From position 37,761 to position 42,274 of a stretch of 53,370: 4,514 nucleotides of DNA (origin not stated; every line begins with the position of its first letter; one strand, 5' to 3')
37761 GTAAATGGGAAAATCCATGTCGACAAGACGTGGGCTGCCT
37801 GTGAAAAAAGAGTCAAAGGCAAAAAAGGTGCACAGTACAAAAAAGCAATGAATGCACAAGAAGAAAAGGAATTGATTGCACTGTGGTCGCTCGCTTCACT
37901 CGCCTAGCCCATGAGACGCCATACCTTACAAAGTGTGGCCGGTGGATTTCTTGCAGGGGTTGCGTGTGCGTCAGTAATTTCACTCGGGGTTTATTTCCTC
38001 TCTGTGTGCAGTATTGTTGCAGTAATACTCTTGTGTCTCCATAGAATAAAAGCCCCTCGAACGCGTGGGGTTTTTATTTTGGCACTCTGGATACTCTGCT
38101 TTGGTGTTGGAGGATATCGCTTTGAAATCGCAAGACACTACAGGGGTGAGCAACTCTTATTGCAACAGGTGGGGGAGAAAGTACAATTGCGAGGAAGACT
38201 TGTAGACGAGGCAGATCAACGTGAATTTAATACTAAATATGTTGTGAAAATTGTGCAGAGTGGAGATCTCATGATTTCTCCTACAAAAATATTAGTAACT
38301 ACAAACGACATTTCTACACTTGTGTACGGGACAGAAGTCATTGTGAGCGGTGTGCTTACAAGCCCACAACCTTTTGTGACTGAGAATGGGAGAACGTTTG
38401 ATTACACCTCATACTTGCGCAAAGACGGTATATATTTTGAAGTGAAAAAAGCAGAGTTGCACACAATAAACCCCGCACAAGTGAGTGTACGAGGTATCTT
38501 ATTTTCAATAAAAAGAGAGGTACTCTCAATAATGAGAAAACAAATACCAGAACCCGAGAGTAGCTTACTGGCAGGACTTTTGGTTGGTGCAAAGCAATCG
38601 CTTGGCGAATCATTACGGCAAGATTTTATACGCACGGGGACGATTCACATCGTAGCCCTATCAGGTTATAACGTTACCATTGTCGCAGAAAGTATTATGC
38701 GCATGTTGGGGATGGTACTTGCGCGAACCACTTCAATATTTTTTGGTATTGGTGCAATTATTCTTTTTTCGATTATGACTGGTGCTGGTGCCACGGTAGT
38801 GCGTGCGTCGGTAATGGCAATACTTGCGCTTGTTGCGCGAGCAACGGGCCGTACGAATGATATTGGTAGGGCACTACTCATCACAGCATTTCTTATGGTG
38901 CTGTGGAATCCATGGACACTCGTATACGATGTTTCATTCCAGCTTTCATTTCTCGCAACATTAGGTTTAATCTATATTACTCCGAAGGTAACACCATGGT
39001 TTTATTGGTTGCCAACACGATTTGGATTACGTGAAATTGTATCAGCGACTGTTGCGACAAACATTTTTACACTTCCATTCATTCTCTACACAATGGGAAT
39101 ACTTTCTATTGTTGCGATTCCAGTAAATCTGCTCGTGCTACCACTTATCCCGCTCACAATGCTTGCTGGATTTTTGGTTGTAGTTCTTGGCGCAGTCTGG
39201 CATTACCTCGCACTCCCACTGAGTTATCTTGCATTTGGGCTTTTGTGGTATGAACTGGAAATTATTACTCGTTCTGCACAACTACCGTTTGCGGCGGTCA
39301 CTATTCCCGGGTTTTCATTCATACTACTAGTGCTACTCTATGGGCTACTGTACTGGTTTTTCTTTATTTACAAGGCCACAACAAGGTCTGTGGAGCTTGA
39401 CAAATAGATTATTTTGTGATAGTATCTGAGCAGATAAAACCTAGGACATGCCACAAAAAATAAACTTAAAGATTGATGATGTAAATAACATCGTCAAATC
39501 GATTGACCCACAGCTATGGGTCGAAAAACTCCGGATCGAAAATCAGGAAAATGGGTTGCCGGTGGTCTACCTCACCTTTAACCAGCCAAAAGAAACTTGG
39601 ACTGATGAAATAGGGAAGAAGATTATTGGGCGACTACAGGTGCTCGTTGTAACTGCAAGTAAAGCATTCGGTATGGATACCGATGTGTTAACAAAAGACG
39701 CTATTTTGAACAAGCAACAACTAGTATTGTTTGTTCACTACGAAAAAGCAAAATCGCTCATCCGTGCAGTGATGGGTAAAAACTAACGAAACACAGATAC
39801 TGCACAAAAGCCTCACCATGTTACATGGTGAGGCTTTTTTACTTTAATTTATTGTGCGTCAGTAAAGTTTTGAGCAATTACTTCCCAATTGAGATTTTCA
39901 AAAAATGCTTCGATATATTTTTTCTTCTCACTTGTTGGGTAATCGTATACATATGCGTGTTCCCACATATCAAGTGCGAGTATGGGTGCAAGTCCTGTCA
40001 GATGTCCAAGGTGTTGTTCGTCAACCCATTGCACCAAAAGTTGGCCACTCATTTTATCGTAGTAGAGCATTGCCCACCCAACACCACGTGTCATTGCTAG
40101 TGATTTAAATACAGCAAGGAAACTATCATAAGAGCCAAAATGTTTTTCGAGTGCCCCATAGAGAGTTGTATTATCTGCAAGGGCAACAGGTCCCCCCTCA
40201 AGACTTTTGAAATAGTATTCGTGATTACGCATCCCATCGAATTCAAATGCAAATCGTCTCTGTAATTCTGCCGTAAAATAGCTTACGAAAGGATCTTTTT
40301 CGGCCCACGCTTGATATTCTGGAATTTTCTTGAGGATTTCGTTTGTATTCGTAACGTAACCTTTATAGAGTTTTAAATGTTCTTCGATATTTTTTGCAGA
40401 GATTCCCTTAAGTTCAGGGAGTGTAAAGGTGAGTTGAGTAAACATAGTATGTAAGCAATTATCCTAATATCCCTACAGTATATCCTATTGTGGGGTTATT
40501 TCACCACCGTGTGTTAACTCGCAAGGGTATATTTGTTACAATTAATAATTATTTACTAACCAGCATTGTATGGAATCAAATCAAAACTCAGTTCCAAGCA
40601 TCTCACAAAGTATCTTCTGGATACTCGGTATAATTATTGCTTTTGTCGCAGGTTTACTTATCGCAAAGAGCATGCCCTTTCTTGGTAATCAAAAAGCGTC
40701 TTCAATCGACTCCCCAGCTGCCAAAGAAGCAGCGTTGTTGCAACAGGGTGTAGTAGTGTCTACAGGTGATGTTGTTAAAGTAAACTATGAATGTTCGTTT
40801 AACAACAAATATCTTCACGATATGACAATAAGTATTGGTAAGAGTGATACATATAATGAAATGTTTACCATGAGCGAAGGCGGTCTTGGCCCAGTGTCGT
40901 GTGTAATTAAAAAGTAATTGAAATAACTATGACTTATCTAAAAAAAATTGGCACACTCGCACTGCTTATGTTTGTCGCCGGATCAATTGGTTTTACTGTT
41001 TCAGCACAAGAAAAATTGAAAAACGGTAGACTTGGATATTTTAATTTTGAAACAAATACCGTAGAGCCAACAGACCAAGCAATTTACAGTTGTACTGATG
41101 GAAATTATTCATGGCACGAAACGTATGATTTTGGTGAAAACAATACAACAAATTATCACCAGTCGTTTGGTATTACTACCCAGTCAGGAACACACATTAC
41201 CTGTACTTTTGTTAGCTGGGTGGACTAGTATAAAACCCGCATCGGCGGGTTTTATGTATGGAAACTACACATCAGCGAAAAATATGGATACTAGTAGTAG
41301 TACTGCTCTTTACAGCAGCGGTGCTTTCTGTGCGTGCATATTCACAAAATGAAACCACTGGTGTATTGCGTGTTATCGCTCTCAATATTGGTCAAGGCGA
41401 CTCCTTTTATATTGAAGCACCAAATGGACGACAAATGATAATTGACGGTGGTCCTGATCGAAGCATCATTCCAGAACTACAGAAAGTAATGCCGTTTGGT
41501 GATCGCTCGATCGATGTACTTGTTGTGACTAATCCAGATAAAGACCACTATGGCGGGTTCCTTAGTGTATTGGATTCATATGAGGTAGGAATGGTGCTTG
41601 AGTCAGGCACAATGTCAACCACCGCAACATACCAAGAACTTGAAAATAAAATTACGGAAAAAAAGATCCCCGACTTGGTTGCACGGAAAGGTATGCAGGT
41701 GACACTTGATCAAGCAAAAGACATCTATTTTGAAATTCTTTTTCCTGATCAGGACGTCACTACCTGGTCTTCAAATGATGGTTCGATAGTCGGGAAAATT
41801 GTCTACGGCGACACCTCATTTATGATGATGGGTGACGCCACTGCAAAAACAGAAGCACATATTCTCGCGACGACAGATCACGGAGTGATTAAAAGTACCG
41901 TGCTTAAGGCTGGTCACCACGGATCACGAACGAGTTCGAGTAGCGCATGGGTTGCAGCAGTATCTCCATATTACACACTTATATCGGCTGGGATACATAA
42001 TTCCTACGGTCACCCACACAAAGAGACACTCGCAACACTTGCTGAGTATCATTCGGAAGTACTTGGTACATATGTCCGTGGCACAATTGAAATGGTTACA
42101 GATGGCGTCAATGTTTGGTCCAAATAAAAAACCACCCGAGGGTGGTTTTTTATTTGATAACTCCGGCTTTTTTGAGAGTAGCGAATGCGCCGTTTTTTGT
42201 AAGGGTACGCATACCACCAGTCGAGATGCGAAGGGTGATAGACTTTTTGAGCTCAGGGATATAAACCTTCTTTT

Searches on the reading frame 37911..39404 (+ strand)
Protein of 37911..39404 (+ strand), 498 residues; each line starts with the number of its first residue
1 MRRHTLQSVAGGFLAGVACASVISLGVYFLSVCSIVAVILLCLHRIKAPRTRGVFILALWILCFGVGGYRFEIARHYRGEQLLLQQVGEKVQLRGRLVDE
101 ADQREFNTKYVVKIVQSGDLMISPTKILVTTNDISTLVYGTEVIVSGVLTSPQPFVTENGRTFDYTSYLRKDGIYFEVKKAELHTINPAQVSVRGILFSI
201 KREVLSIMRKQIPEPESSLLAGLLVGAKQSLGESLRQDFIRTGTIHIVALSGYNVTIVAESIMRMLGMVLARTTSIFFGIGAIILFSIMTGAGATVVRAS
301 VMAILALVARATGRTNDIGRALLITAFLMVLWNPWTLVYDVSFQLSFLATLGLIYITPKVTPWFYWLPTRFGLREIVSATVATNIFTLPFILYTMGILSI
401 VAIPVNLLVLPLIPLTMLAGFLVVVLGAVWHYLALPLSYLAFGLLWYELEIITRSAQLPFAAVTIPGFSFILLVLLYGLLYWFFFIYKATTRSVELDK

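Call 23: search_protein_families(library=pfam, proteins=[window:37911-39404:+], max_evalue=0.001)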
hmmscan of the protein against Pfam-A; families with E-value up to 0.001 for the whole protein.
window:37911-39404:+ (498 aa): 2 families
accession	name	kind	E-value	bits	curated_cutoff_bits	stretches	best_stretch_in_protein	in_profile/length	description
PF03772.21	Competence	-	3.5e-46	158.2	23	1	223-486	1-266/270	Competence protein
PF13567.11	DUF4131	-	2.3e-18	66.9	31.6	1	23-178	3-157/165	Domain of unknown function (DUF4131)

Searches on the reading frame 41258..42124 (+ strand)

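Call 23: search_protein_families(library=pfam, proteins=[window:41258-42124:+], max_evalue=0.001)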
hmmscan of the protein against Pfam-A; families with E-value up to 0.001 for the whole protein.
window:41258-42124:+ (289 aa): 1 family
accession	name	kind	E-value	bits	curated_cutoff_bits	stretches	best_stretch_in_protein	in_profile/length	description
PF00753.33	Lactamase_B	-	1.4e-07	32.1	22.7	1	45-238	4-188/196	Metallo-beta-lactamase superfamily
